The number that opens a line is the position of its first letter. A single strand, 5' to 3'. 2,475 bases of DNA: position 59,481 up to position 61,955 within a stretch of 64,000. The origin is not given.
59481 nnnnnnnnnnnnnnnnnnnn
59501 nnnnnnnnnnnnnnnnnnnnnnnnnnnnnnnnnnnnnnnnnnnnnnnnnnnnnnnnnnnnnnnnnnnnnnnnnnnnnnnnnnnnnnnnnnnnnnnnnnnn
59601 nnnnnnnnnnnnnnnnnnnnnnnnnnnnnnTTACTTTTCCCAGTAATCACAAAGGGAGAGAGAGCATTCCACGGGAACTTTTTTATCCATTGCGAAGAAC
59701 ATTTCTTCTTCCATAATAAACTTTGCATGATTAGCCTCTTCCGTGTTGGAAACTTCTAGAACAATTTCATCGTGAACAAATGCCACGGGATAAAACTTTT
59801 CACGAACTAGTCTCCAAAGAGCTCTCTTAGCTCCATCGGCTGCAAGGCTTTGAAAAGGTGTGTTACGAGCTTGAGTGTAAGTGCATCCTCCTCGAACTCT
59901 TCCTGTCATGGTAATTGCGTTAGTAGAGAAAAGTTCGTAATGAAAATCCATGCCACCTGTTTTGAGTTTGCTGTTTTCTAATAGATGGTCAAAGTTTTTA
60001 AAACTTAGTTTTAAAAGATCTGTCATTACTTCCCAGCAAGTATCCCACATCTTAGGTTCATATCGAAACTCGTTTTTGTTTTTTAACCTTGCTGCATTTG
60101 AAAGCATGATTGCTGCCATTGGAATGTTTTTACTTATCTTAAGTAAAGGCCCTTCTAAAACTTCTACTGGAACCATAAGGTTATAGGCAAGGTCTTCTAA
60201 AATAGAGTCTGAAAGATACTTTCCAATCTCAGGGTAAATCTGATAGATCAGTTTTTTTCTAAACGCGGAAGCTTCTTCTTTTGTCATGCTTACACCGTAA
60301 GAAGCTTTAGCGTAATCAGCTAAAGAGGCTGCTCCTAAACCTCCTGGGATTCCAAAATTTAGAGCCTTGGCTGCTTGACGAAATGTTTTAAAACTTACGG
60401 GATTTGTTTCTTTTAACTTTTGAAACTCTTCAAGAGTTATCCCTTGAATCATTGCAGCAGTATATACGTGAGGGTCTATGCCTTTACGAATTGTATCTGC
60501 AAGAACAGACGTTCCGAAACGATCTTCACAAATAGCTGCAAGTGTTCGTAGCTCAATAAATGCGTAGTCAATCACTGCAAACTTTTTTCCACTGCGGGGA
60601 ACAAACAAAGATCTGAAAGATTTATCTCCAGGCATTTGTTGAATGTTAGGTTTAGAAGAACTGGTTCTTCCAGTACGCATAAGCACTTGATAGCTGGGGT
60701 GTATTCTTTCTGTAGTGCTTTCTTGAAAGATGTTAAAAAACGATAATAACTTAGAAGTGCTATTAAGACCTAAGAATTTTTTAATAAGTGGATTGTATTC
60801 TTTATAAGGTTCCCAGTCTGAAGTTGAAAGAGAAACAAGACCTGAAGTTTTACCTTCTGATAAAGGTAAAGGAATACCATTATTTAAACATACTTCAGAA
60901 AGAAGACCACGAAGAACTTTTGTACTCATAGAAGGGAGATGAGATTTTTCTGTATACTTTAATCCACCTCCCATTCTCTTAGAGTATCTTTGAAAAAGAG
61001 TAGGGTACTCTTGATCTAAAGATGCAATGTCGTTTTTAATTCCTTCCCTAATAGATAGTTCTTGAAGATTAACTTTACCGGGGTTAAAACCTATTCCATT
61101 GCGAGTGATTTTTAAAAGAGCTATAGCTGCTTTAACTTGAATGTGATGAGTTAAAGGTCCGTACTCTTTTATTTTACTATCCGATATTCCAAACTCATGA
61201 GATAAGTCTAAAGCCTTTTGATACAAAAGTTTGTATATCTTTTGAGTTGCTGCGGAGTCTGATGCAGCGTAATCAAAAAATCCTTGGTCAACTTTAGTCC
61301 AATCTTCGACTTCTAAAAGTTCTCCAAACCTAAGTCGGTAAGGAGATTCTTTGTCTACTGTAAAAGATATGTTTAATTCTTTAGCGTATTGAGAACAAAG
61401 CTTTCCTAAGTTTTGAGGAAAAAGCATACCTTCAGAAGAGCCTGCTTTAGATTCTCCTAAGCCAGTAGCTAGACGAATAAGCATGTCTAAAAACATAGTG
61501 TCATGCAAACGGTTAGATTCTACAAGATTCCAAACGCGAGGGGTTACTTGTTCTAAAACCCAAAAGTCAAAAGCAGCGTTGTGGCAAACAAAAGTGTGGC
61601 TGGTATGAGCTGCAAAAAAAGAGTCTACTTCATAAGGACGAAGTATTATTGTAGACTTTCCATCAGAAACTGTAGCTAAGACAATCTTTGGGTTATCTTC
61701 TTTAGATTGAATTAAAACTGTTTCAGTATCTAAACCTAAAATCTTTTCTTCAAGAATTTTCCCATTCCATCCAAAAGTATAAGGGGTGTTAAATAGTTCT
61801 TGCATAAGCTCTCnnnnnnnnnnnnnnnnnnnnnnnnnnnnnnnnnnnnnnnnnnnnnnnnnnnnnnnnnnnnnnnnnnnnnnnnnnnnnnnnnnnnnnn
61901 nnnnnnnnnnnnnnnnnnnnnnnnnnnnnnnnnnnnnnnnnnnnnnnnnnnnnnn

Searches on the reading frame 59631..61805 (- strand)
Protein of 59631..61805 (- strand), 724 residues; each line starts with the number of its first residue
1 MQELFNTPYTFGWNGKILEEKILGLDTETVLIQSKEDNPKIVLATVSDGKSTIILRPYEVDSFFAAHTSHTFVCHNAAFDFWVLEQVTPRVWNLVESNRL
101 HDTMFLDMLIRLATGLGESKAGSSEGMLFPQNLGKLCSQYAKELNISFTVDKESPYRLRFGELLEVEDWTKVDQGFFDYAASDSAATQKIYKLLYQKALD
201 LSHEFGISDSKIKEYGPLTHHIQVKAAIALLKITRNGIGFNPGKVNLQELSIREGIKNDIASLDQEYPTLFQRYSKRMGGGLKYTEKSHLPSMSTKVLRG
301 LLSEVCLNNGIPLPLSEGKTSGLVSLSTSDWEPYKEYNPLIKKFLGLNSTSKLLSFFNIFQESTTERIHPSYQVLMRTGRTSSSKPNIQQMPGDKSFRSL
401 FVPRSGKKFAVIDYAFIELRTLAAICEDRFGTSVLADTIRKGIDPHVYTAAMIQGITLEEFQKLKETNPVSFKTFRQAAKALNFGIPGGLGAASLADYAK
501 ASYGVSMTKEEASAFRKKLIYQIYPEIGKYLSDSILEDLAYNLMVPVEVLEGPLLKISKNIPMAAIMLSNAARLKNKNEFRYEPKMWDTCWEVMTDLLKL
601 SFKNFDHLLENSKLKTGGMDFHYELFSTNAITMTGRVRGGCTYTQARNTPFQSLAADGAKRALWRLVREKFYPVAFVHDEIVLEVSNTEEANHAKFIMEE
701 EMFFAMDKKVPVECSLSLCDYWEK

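Call 26: find_encoding_contigs(protein=window:59631-61805:-, flank=10000, max_places=2)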
Protein window:59631-61805:- (724 aa): 18 contigs read that carry it; 2 places shown.
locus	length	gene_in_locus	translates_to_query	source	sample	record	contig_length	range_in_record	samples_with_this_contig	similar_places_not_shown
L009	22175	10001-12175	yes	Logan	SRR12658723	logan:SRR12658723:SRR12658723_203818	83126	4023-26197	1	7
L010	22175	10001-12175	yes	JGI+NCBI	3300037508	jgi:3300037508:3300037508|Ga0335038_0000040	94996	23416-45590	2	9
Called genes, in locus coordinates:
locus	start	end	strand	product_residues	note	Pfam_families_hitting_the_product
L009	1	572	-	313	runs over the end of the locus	-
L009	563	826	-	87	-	-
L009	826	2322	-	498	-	PF00004:AAA, PF07728:AAA_5 (weak)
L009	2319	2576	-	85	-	-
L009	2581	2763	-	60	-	PF11211:DUF2997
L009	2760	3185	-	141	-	-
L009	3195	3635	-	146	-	-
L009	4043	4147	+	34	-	-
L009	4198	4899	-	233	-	PF09588:YqaJ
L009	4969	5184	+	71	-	-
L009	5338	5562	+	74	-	-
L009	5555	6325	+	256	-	-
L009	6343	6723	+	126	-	PF18909:dGTP_diPhyd_N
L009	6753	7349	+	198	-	-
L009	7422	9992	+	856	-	PF13148:DUF3987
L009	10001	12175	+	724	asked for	PF01612:DNA_pol_A_exo1 (weak), PF00476:DNA_pol_A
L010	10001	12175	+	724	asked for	PF01612:DNA_pol_A_exo1 (weak), PF00476:DNA_pol_A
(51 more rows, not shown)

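Call 35: search_dna_similar(query=window:59631-61805:-, collection=phages, mode=protein, max_rows=15)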
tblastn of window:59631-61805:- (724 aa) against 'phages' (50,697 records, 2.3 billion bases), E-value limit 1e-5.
Records with a match: 799; places in all: 800; records where one place covers at least 80% of the query: 0.
Best place of each record, by identity: <60% 799.
By first word of the organism name: Microbacterium 299; Arthrobacter 74; Gordonia 68; Vibrio 40; Mycobacterium 40; Bacillus 36; Pseudomonas 28; Bacteriophage 26; Salmonella 24; Streptomyces 20; and 47 more.
By host as written in the record: Microbacterium foliorum NRRL B-24224 130; Microbacterium foliorum NRRL B-24224 SEA 128; - 64; Arthrobacter globiformis B-2979 45; Gordonia rubripertincta NRRL B-16540 33; Mycobacterium smegmatis mc2 155 19; Gordonia terrae 3612 16; Microbacterium foliorum NRRL B-24224-SEA 13; and 171 more.
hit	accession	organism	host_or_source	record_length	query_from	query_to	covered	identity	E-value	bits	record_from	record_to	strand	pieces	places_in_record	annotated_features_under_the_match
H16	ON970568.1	Microbacterium phage Cen1621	Microbacterium foliorum NRRL B-24224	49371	20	530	71%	26.1%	1e-12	78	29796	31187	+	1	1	44: DNA polymerase I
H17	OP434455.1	Arthrobacter phage VResidence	Arthrobacter globiformis B-2979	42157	20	530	71%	25.7%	1e-16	91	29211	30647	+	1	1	41: DNA polymerase I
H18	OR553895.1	Arthrobacter phage Nitro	Arthrobacter globiformis B-2979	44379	20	530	71%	25.5%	1e-12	78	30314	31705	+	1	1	40: DNA polymerase I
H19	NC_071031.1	Arthrobacter phage KeAlii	Arthrobacter globiformis NRRL B-2979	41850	20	530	71%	24.8%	2e-15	87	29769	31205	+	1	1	40: DNA polymerase I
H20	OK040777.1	Arthrobacter phage KeAlii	Arthrobacter globiformis NRRL B-2979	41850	20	530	71%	24.8%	2e-15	87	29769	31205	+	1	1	40: DNA polymerase I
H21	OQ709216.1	Arthrobacter phage Emotion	Arthrobacter sulfureus NRRL B-14730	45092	20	530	71%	24.8%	4e-13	80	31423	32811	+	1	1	46: DNA polymerase I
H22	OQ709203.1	Arthrobacter phage MaGuCo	Arthrobacter globiformis B-2979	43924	20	530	71%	24.6%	7e-12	76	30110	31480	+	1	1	40: DNA polymerase I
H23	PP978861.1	Arthrobacter phage JasmineDragon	Arthrobacter sulfureus ATCC 19098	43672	20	530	71%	24.5%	5e-13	79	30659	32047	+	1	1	45: DNA polymerase I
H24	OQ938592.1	Arthrobacter phage VroomVroom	Arthrobacter sulfureus NRRL B-14730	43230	20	530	71%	24.4%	1e-13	81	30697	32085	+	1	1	45: DNA polymerase I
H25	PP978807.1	Arthrobacter phage Soondubu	Arthrobacter sulfureus ATCC 19098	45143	20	530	71%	24.2%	4e-12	76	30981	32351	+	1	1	37: DNA polymerase I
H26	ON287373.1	Serratia phage vB_SmaM-Kamaji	Serratia marcescens LVF3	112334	72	497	59%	25.1%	8e-7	59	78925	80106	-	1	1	DNA polymerase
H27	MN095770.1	Serratia phage Slocum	Serratia marcescens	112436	72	497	59%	24.8%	3e-6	57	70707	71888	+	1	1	DNA polymerase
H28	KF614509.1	Rhizobium phage vB_RleS_L338C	Rhizobium leguminosarum biovar viciae ...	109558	138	527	54%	26.9%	3e-17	93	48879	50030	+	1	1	DNA polymerase I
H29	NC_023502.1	Rhizobium phage vB_RleS_L338C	Rhizobium leguminosarum biovar viciae ...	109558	138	527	54%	26.9%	3e-17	93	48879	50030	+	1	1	DNA polymerase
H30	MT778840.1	Rhizobium phage P11VFA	-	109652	138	527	54%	26.9%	4e-17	92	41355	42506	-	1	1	DNA polymerase I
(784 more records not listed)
